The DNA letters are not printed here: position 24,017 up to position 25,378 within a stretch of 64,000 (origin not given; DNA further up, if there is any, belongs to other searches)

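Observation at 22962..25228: Two-gene ABC-ATPase (AAA_15/21) + unknown 402-aa partner module with GTGA overlap (PARIS/Septu/OLD-like architecture) at the 5' end of the island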

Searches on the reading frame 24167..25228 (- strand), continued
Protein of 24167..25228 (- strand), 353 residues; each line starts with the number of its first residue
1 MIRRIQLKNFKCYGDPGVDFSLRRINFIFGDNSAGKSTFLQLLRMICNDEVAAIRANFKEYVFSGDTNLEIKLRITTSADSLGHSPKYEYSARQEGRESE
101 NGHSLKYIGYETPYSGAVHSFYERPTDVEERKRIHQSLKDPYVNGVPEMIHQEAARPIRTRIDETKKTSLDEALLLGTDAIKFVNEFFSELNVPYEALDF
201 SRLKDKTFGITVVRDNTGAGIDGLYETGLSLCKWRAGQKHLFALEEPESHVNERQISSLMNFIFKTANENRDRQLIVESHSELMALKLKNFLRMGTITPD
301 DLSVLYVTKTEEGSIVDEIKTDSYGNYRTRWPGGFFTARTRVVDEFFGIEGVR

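Call 82: search_solved_structures(query=A5, max_evalue=0.001)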
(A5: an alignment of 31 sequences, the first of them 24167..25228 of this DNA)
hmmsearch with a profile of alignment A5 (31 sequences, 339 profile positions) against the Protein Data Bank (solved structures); distinct sequences matched with E-value up to 0.001: 15.
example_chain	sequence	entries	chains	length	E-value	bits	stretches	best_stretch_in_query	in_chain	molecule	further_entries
6p74_A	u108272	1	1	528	2.3e-08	37.2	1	1-49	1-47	Putative ATP-dependent endonuclease of the OLD family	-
4nck_A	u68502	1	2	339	3.9e-05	26.6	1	3-69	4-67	DNA double-strand break repair Rad50 ATPase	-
4nci_A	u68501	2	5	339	7.2e-05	25.7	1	3-69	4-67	DNA double-strand break repair Rad50 ATPase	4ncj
3qkt_A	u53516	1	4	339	8.9e-05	25.4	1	3-69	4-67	DNA double-strand break repair rad50 ATPase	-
4nch_A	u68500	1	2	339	9.5e-05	25.3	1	3-69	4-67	DNA double-strand break repair Rad50 ATPase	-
3qku_A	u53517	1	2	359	0.00011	25.1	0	3-69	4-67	DNA double-strand break repair rad50 ATPase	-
1us8_A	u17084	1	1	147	0.00018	24.4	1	3-69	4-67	DNA DOUBLE-STRAND BREAK REPAIR RAD50 ATPASE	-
1f2t_A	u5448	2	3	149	0.00019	24.3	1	3-69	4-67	RAD50 ABC-ATPASE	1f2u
1ii8_A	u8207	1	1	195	0.00025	23.9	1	3-77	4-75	Rad50 ABC-ATPase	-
3qkr_A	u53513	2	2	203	0.00026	23.8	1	3-77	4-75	DNA double-strand break repair rad50 ATPase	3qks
8sm3_A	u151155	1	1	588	0.00057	22.7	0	4-85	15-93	Endonuclease GajA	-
8j4t_A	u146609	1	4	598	0.00058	22.7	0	4-85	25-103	Endonuclease GajA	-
8wy4_A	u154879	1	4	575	0.0006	22.6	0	4-85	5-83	Endonuclease GajA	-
8jq9_B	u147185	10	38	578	0.00061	22.6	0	4-85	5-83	Endonuclease GajA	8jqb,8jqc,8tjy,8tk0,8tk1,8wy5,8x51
8u7i_A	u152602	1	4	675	0.00085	22.2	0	4-85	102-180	Endonuclease GajA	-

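Call 85: search_protein_families(library=pfam, proteins=[L011:7618-9996:+, L011:10001-11050:+, L011:11047-12093:+, L011:12095-13708:+, L011:13986-15998:+, L011:5762-6922:+, L011:6927-7613:+, L014:10468-11559:+, L014:11574-13130:+, L014:8031-8948:+], max_evalue=0.001)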
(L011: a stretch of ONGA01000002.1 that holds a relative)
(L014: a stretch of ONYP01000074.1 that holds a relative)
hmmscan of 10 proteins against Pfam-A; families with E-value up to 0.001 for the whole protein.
L011:7618-9996:+ (792 aa): 3 families
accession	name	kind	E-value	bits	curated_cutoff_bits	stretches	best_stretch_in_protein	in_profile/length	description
PF04851.21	ResIII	-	4.9e-17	62.8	22.5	1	2-193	2-163/164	Type III restriction enzyme, res subunit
PF00270.35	DEAD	-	2.1e-06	28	26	1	28-193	13-161/167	DEAD/DEAH box helicase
PF00004.35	AAA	-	0.00046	21.1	21.2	0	33-109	2-71/131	ATPase family associated with various cellular activities (AAA)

L011:10001-11050:+ (349 aa): 4 families
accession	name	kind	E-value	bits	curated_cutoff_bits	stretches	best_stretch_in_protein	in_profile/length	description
PF13175.12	AAA_15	-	3.5e-16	60.2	32.1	2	1-41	1-42/374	AAA ATPase domain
PF13304.12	AAA_21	-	4e-10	40.7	27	1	193-278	221-302/304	AAA domain, putative AbiEii toxin, Type IV TA system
PF12476.13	DUF3696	-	5.8e-09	36.5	22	1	290-337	1-49/52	Protein of unknown function (DUF3696)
PF02463.25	SMC_N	-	0.00071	19.5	40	0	1-40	1-42/220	RecF/RecN/SMC N terminal domain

L011:11047-12093:+ (348 aa): 0 families

L011:12095-13708:+ (537 aa): 1 family
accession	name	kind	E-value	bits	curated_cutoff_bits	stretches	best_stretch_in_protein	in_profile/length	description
PF03235.19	GmrSD_N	-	8.5e-27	95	33.2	1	15-224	2-189/199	GmrSD restriction endonuclease, N-terminal domain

L011:13986-15998:+ (670 aa): 5 families
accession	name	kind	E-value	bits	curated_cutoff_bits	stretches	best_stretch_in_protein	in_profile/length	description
PF13476.12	AAA_23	-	2.4e-18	68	27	1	6-245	2-198/201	AAA domain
PF13175.12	AAA_15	-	2.4e-10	41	32.1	1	1-359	1-269/374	AAA ATPase domain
PF13514.12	AAA_27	-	1.6e-05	25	22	1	1-62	1-61/206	AAA domain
PF13555.12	AAA_29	-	0.00013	22.1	27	1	10-54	8-49/61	P-loop containing region of AAA domain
PF02463.25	SMC_N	-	0.00025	21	40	1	3-52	2-49/220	RecF/RecN/SMC N terminal domain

L011:5762-6922:+ (386 aa): 5 families
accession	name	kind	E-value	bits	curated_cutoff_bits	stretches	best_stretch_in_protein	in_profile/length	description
PF13175.12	AAA_15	-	7.9e-28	98.6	32.1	2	202-316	291-374/374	AAA ATPase domain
PF13304.12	AAA_21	-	9.6e-20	72.3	27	1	23-317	1-304/304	AAA domain, putative AbiEii toxin, Type IV TA system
PF02463.25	SMC_N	-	2.4e-06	27.6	40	1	1-42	1-45/220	RecF/RecN/SMC N terminal domain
PF13476.12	AAA_23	-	3.8e-06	28.1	27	1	4-45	1-43/201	AAA domain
PF12476.13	DUF3696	-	1e-05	26.1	22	1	333-379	1-48/52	Protein of unknown function (DUF3696)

L011:6927-7613:+ (228 aa): 0 families

L014:10468-11559:+ (363 aa): 0 families

L014:11574-13130:+ (518 aa): 1 family
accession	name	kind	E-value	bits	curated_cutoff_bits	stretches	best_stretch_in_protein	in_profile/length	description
PF03235.19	GmrSD_N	-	2e-28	100.3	33.2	1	13-226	2-196/199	GmrSD restriction endonuclease, N-terminal domain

L014:8031-8948:+ (305 aa): 2 families
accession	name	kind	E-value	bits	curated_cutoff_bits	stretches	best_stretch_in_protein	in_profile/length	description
PF08707.16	PriCT_2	-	4.9e-14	52.9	22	1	223-294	5-77/77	Primase C terminal 2 (PriCT-2)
PF08800.15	BT4734-like_N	-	1.5e-10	41.8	22.4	1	60-180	2-133/134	BT4734-like, N-terminal domain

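Call 89: search_protein_families(library=padloc, proteins=[L011:10001-11050:+, L011:11047-12093:+, L011:12095-13708:+, L014:9275-10471:+, L014:10468-11559:+, L014:11574-13130:+], max_evalue=0.00001)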
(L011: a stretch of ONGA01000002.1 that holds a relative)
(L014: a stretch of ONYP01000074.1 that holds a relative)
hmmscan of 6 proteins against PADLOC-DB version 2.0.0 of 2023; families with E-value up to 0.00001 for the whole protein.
L011:10001-11050:+ (349 aa): 52 families (the best 25 are shown)
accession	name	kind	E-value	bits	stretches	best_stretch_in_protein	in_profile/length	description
PDLC04707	PDC-M55A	-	3.6e-71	238.3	2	116-345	182-414/421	-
PDLC03878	NsnB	-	6.4e-44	149.1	1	1-335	1-337/345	-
PDLC04148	HEC-03B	-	6.1e-26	89.4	1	201-344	309-448/458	-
PDLC02979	AriA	-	3.7e-19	67.7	2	193-278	285-373/373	-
PDLC00102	GajA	-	9.2e-13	45.5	1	205-279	261-331/532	AAA ATPase domain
PDLC02336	AbiLi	-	8.3e-12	43.3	1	1-51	1-47/340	AbiLi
PDLC04609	PDC-M38A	-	9.4e-12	42.8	0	197-316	243-359/371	-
PDLC02980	AriA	-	6.2e-11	40.8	1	201-278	228-302/304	-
PDLC00094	GajA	-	6.5e-11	39.4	1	1-56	2-56/569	AAA ATPase domain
PDLC02335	AbiLi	-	1.7e-10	38.5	1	1-278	49-241/326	AbiLi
PDLC00090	GajA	-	1.7e-10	38.2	0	2-40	3-42/659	AAA ATPase domain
PDLC04176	HEC-01A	-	2.3e-10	38.4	1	204-281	249-324/371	-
PDLC02915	ATPase-Toprim_I-B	-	4.9e-10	36.8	0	2-41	3-41/623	-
PDLC00098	GajA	-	7e-10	36.2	0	205-279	262-332/534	AAA ATPase domain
PDLC04213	HEC-02A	-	7.3e-10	36.9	0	1-62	1-61/337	-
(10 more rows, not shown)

L011:11047-12093:+ (348 aa): 1 family
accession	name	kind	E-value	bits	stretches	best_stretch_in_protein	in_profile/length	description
PDLC04708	PDC-M55B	-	1.7e-18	65.5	1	94-290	87-277/315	-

L011:12095-13708:+ (537 aa): 8 families
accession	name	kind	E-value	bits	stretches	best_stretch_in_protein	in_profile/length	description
PDLC04709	PDC-M55C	-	2.5e-75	252.2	1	12-418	15-419/554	-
PDLC04151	HEC-05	-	4.9e-17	59.9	1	11-104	25-130/600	-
PDLC04150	HEC-05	-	4.5e-13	46.9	1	13-317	9-337/583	-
PDLC04157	HEC-06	-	7.3e-09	32.7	1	7-170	4-144/558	-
PDLC04153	HEC-05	-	1.3e-08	31.5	1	13-63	8-58/621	-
PDLC03877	NsnA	-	3.5e-08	31.1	1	4-240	43-207/385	-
PDLC04154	HEC-06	-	5.7e-07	26.6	1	1-100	1-85/569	-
PDLC04155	HEC-06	-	5e-06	23.3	0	14-98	9-81/562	-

L014:9275-10471:+ (398 aa): 33 families (the best 25 are shown)
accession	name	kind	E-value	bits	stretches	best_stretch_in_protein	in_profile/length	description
PDLC04707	PDC-M55A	-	1.8e-70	236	1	3-396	4-416/421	-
PDLC03878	NsnB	-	6.8e-48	162.2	1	1-385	1-338/345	-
PDLC04148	HEC-03B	-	1.5e-27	94.7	1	253-396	312-451/458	-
PDLC02979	AriA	-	5.8e-18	63.8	1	207-325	245-371/373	-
PDLC02980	AriA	-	2.2e-11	42.3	1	220-327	220-303/304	-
PDLC04178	HEC-01A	-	1.3e-09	35.6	0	272-327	277-331/399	-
PDLC04176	HEC-01A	-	1.7e-09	35.6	1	267-330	263-324/371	-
PDLC00102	GajA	-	7.8e-09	32.5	1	257-330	264-334/532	AAA ATPase domain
PDLC00069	GajA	-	2.2e-08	31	0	283-359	337-411/687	AAA ATPase domain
PDLC04179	HEC-01A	-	2.7e-08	31.4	0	1-98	1-95/459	-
PDLC00098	GajA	-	2.7e-08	31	1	259-330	267-335/534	AAA ATPase domain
PDLC02335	AbiLi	-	5.7e-08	30.2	1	1-367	49-268/326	AbiLi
PDLC04182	HEC-01A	-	7e-08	29.8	0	279-327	304-351/406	-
PDLC04175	HEC-01A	-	1.2e-07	29.1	0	276-330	264-315/363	-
PDLC04033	PD-T4-4_A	-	3.3e-07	27.8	0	280-339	325-382/460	-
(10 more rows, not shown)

L014:10468-11559:+ (363 aa): 1 family
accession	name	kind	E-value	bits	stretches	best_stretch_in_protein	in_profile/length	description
PDLC04708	PDC-M55B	-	8.7e-27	92.8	1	1-269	1-252/315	-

L014:11574-13130:+ (518 aa): 8 families
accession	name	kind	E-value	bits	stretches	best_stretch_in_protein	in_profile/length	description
PDLC04709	PDC-M55C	-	3.1e-89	298.1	1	9-425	14-432/554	-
PDLC04151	HEC-05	-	8e-17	59.2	1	9-102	25-131/600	-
PDLC04150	HEC-05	-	5e-15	53.4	1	19-98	17-109/583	-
PDLC03877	NsnA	-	6.5e-11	40.1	1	4-232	45-204/385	-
PDLC04153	HEC-05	-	1.7e-10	37.8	1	11-60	8-57/621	-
PDLC04152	HEC-05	-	6.6e-09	32.8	1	9-61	6-61/566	-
PDLC04154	HEC-06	-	6.1e-07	26.5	1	4-97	6-85/569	-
PDLC04157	HEC-06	-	6.7e-07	26.3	0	3-96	5-84/558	-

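Call 90: predict_structure(alignment_id=A5)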
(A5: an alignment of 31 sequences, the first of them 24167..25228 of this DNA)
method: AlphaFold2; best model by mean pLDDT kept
length: 353 residues; sequences in the alignment: 31
mean_pLDDT: 86.6   pTM: 0.84
mean pLDDT of the five models: 86.6, 86.2, 86.2, 86.1, 85.3
residues with pLDDT >= 90: 235; 70-90: 72; 50-70: 26; < 50: 20
segments of 3 or more residues with pLDDT < 50: 159-175, 351-353
pLDDT, mean of each block of 10 residues (from residue 1): 96 94 96 90 95 93 95 95 94 81 87 86 90 92 92 70 38 62 96 94 94 87 92 92 93 91 94 94 89 91 94 93 84 61 59 44
secondary structure, 60 per line:
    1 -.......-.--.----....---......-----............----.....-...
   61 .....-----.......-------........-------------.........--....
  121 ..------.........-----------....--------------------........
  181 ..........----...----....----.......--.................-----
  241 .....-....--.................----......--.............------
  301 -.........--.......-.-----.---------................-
elements in order: E2-8 E18-21 E25-30 H36-47 H52-56 H58-61 E71-77 E85-92 E106-114 E117-122 H129-137 E149-152 H173-190 E195-197 E202-205 E210-213 H219-235 E241-245 H247-250 H253-269 E274-279 H282-294 E302-310 E313-319 H337-352

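Call 92: fold_search(model_id=the predicted structure, library=pdb)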
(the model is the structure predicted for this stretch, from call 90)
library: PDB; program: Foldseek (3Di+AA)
matches with E <= 10: 1234; with E <= 0.001: 341
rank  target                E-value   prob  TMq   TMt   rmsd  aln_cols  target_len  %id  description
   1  3qku_B                2.6e-12  1.00  0.52  0.60   7.3       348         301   15  Mre11 Rad50 binding domain in complex with Rad50 and AMP-PNP (released 2011-03-30)
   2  4ncj_B                3.7e-12  1.00  0.52  0.58   7.3       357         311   15  Crystal Structure of Pyrococcus furiosis Rad50 R805E mutation with ADP Beryllium Flouride (released 2014-03-05)
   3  1e69_A                3.9e-12  1.00  0.49  0.63   7.4       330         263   14  SMC head domain from Thermotoga maritima (released 2000-08-09)
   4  7q2x_B                1.1e-11  1.00  0.52  0.48   8.0       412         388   12  Cryo-EM structure of clamped S.cerevisiae condensin-DNA complex (Form I) (released 2022-03-23)
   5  4ncj_A                1.1e-11  1.00  0.51  0.57   7.2       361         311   16  Crystal Structure of Pyrococcus furiosis Rad50 R805E mutation with ADP Beryllium Flouride (released 2014-03-05)
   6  4i99_B                1.5e-11  1.00  0.56  0.60   6.7       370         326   15  Crystal structure of the SmcHead bound to the C-winged helix domain of ScpA (released 2013-01-30)
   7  5dny_B                1.7e-11  1.00  0.49  0.48  13.8       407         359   15  Structure of the ATPrS-Mre11/Rad50-DNA complex (released 2016-02-24)
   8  4nch_B                2.1e-11  1.00  0.42  0.47   8.6       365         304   16  Crystal Structure of Pyrococcus furiosis Rad50 L802W mutation (released 2014-03-05)
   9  4i99_A                2.3e-11  1.00  0.56  0.61   6.3       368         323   15  Crystal structure of the SmcHead bound to the C-winged helix domain of ScpA (released 2013-01-30)
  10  4ncj_C                2.4e-11  1.00  0.52  0.57   7.9       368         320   16  Crystal Structure of Pyrococcus furiosis Rad50 R805E mutation with ADP Beryllium Flouride (released 2014-03-05)
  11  6p74                  3.6e-11  1.00  0.46  0.33  14.5       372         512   15  OLD nuclease from Thermus Scotoductus (released 2020-01-29)
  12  5dny_D                3.9e-11  1.00  0.51  0.50   7.5       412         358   15  Structure of the ATPrS-Mre11/Rad50-DNA complex (released 2016-02-24)
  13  8x5i_D                6.2e-11  1.00  0.48  0.32  13.9       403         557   14  Structure of ATP/Mg2+ bound Gabija GajA (released 2024-02-28)
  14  4nck_B                7.8e-11  1.00  0.47  0.52   7.6       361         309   16  Crystal Structure of Pyrococcus furiosis Rad50 R797G mutation (released 2014-03-05)
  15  3qkt_A                1.0e-10  1.00  0.53  0.55   8.0       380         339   15  Rad50 ABC-ATPase with adjacent coiled-coil region in complex with AMP-PNP (released 2011-03-30)
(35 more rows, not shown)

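Call 99: find_encoding_contigs(protein=P0036, flank=10000, max_places=2)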
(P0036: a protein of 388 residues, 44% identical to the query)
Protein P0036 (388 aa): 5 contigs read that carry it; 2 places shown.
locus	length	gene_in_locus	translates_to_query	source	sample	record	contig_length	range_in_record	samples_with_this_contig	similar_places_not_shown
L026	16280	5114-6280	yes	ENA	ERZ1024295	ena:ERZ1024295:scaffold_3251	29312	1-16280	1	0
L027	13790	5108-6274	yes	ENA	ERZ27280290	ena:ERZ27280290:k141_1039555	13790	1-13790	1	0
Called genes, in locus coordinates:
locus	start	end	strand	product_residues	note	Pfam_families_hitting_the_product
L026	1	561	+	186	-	?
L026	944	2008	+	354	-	PF08902:DUF1848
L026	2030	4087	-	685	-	PF05970:PIF1, PF09848:SLFN-g3_helicase (weak), PF13245:AAA_19, PF13401:AAA_22 (weak), PF13604:AAA_30, PF01443:Viral_helicase1 (faint), PF13538:UvrD_C_2, PF22721:TBP-TOTE (weak)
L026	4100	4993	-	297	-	PF00126:HTH_1 (weak), PF03466:LysR_substrate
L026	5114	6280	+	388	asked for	PF02463:SMC_N (weak), PF13175:AAA_15, PF13476:AAA_23, PF13304:AAA_21 (faint), PF12476:DUF3696 (faint)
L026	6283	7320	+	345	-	-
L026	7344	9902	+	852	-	PF13431:TPR_17 (faint), PF13428:TPR_14 (faint), PF13432:TPR_16 (faint), PF14559:TPR_19 (faint), PF22860:DUF7017, PF22707:S1CSD-TOTE-2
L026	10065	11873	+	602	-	PF00078:RVT_1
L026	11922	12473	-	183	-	-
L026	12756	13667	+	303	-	-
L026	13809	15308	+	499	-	-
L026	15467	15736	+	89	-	-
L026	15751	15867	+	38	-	-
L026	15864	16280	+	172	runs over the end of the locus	-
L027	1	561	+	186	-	?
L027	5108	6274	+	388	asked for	PF02463:SMC_N (weak), PF13175:AAA_15, PF13476:AAA_23, PF13304:AAA_21 (faint), PF12476:DUF3696 (faint)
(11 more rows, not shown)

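Call 100: find_encoding_contigs(protein=P0013, flank=10000, max_places=2)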
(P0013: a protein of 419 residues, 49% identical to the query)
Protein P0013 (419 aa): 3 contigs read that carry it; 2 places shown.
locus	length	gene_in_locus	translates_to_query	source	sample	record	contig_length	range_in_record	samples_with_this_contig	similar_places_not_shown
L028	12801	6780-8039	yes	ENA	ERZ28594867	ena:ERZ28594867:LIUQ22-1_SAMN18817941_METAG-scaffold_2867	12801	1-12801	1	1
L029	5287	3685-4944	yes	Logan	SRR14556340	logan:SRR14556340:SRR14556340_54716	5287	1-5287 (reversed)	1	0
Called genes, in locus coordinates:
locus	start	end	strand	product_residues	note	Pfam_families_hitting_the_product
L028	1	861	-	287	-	?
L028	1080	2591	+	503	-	PF13271:DUF4062, PF13749:HATPase_c_4, PF13412:HTH_24 (weak)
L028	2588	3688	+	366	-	PF09623:Cas_NE0113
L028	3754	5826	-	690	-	PF01637:ATPase_2 (weak), PF05970:PIF1, PF09848:SLFN-g3_helicase, PF13245:AAA_19, PF13401:AAA_22 (weak), PF13604:AAA_30, PF13538:UvrD_C_2, PF22721:TBP-TOTE, +3 more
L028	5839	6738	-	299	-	PF00126:HTH_1, PF03466:LysR_substrate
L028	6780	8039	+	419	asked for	PF02463:SMC_N (weak), PF13175:AAA_15, PF13476:AAA_23, PF13304:AAA_21 (faint)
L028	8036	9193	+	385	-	-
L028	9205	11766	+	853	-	PF13428:TPR_14 (faint), PF13431:TPR_17 (faint), PF13432:TPR_16 (faint), PF22860:DUF7017, PF22707:S1CSD-TOTE-2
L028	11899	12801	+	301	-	?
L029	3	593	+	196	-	?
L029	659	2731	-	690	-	PF01637:ATPase_2 (weak), PF05970:PIF1, PF09848:SLFN-g3_helicase, PF13245:AAA_19, PF13401:AAA_22 (weak), PF13604:AAA_30, PF13538:UvrD_C_2, PF22721:TBP-TOTE, +3 more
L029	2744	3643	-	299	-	PF00126:HTH_1, PF03466:LysR_substrate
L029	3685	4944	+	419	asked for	PF02463:SMC_N (weak), PF13175:AAA_15, PF13476:AAA_23, PF13304:AAA_21 (faint)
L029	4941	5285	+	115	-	?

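Call 111: find_related_loci(query=A5, collection=metagenome_contigs, flank=9000)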
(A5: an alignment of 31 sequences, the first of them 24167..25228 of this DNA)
Query A5 (353 aa) in metagenome_contigs; peptide patterns used: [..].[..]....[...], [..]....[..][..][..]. (x = any residue, [..] = any of these).
155 stretches matched a pattern; 51 encode a relative of the query (tblastn E <= 1e-3); 51 distinct loci.
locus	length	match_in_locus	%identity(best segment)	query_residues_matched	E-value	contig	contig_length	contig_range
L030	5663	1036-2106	77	1-353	0e+0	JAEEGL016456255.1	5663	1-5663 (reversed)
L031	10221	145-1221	74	1-349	6e-178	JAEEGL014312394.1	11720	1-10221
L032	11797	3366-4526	48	1-347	2e-106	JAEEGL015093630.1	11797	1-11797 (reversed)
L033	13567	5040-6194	43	1-343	8e-86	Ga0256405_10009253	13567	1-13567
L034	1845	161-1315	43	1-343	9e-90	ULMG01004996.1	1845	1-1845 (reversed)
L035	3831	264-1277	35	1-347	3e-58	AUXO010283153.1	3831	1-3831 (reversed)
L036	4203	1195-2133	34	1-347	7e-55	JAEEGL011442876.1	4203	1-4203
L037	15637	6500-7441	34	1-348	1e-53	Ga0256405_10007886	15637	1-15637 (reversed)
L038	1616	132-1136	33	1-347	7e-55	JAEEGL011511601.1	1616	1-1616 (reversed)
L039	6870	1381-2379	32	1-347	3e-52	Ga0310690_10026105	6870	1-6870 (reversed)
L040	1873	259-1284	31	1-348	4e-48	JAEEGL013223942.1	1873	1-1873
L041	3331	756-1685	33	1-343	9e-44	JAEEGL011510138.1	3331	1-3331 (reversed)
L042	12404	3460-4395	32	1-343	1e-43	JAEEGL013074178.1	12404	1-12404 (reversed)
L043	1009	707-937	74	1-77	1e-34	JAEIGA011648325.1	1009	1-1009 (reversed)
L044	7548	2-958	32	2-343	9e-31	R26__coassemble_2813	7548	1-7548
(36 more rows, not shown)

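Call 112: find_related_loci(query=A5, collection=viral_contigs, flank=9000)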
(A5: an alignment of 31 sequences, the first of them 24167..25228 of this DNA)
Query A5 (353 aa) in viral_contigs; peptide patterns used: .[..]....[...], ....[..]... (x = any residue, [..] = any of these).
51 stretches matched a pattern, but none encodes a relative of the query by tblastn (E <= 1e-3).
